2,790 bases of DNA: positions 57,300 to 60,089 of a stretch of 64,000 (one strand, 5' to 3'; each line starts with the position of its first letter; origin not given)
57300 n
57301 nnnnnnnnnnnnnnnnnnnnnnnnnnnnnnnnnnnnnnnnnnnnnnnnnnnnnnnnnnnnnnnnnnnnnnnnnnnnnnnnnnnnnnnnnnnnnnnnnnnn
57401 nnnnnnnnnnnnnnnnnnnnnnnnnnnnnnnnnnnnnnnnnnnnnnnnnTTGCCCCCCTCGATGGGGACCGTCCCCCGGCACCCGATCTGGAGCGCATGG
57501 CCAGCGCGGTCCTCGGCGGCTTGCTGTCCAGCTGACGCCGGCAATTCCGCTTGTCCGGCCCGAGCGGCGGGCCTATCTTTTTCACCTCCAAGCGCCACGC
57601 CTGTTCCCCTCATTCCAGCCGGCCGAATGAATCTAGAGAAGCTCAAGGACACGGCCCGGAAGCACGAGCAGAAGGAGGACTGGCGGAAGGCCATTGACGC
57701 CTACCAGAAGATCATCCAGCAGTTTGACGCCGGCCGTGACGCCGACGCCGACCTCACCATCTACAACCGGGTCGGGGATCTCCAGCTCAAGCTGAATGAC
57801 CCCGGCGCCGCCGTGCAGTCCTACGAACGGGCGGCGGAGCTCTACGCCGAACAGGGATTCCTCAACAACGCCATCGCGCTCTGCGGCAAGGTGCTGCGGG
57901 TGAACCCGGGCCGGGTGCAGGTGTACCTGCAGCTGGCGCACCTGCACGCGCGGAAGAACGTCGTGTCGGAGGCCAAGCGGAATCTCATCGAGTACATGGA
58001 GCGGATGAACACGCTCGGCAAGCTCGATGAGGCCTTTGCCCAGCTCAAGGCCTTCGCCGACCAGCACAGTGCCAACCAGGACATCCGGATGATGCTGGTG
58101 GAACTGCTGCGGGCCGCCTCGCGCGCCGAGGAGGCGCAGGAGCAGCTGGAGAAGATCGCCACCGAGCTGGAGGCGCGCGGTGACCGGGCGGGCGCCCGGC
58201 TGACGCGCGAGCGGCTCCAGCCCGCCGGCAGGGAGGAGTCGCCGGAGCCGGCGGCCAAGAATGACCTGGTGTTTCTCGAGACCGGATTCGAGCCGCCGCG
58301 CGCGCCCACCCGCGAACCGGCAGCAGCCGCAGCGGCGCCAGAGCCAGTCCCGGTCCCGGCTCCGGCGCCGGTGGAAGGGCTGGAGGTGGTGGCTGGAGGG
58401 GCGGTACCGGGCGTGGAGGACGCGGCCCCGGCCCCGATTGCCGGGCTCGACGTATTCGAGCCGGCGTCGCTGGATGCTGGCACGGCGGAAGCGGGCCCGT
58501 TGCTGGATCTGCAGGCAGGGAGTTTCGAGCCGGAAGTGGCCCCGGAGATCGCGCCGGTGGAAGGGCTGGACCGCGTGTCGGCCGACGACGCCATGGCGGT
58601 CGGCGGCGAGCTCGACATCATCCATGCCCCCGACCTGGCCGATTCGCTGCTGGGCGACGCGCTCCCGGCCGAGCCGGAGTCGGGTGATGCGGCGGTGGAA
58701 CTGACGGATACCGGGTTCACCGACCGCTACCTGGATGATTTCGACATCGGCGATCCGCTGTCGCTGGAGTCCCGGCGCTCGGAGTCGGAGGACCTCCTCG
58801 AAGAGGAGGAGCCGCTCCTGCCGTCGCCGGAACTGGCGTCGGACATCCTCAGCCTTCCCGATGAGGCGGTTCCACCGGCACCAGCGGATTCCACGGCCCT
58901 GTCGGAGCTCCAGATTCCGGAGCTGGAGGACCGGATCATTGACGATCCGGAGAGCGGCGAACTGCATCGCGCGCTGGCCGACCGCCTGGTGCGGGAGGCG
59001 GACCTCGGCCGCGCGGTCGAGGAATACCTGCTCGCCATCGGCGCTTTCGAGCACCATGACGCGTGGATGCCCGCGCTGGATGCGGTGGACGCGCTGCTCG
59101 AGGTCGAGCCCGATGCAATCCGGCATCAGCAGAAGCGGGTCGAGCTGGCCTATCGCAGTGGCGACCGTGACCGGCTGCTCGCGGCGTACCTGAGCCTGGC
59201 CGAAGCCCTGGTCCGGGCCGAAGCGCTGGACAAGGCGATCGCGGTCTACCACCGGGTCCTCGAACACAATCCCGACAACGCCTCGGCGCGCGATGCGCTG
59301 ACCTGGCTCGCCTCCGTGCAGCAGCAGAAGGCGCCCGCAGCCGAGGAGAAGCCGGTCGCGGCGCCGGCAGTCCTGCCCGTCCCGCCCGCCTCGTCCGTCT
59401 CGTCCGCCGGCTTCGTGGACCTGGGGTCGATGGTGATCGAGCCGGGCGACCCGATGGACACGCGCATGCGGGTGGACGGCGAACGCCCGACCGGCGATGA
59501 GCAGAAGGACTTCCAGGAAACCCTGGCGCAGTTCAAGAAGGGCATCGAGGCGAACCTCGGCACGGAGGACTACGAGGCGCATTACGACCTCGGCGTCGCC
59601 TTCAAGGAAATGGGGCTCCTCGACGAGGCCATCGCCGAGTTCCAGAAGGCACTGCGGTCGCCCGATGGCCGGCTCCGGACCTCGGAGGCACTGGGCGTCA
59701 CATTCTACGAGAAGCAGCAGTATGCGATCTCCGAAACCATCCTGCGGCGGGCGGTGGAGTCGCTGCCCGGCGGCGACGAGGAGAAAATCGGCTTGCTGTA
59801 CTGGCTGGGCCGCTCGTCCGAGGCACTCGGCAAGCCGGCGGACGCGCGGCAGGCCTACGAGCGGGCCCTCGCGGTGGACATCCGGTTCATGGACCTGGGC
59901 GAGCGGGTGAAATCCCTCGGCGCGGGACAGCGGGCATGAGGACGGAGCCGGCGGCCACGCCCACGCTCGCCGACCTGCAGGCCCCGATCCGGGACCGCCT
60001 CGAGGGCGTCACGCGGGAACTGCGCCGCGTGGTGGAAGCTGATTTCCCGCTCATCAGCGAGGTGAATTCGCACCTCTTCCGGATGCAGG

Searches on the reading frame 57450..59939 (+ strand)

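Call 12: search_protein_families(library=pfam, proteins=[window:57450-59939:+], max_evalue=0.001)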
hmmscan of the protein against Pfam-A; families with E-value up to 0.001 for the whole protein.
window:57450-59939:+ (829 aa): 13 families
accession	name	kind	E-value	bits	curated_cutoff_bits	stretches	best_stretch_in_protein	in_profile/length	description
PF00515.34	TPR_1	-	8e-20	70.2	27.8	1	709-735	2-28/34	Tetratricopeptide repeat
PF07719.23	TPR_2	-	3.9e-19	67.6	27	1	782-810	3-31/34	Tetratricopeptide repeat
PF13424.12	TPR_12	-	2e-14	54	30.1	1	74-133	15-76/77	Tetratricopeptide repeat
PF13428.12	TPR_14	-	2.2e-14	52.9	23.5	1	578-617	2-41/44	Tetratricopeptide repeat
PF14559.12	TPR_19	-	5.3e-14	52.7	25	1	190-237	5-52/68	Tetratricopeptide repeat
PF13181.12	TPR_8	-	9.6e-13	47.6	25.7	0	708-736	1-29/34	Tetratricopeptide repeat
PF13432.12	TPR_16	-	1.4e-11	45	32.7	0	687-737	12-60/65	Tetratricopeptide repeat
PF13174.12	TPR_6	-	2.5e-11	43.9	26.3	0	783-807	3-27/33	Tetratricopeptide repeat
PF13414.12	TPR_11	-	2.9e-07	30.5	26.8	0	590-614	7-31/42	TPR repeat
PF13176.12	TPR_7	-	8.2e-06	26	27.9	0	579-610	1-32/36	Tetratricopeptide repeat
PF13431.12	TPR_17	-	1.5e-05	25.3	24.4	0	706-729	11-34/34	Tetratricopeptide repeat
PF25063.1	ARM_TT21_C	-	4.1e-05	24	35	1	545-632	63-150/209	Tetratricopeptide repeat protein 21 C-terminal ARM domain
PF24575.1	TPR_Slam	-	0.00045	21.1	35.2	0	573-631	44-100/104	Surface lipoprotein assembly modifier, N-terminal TPR repeats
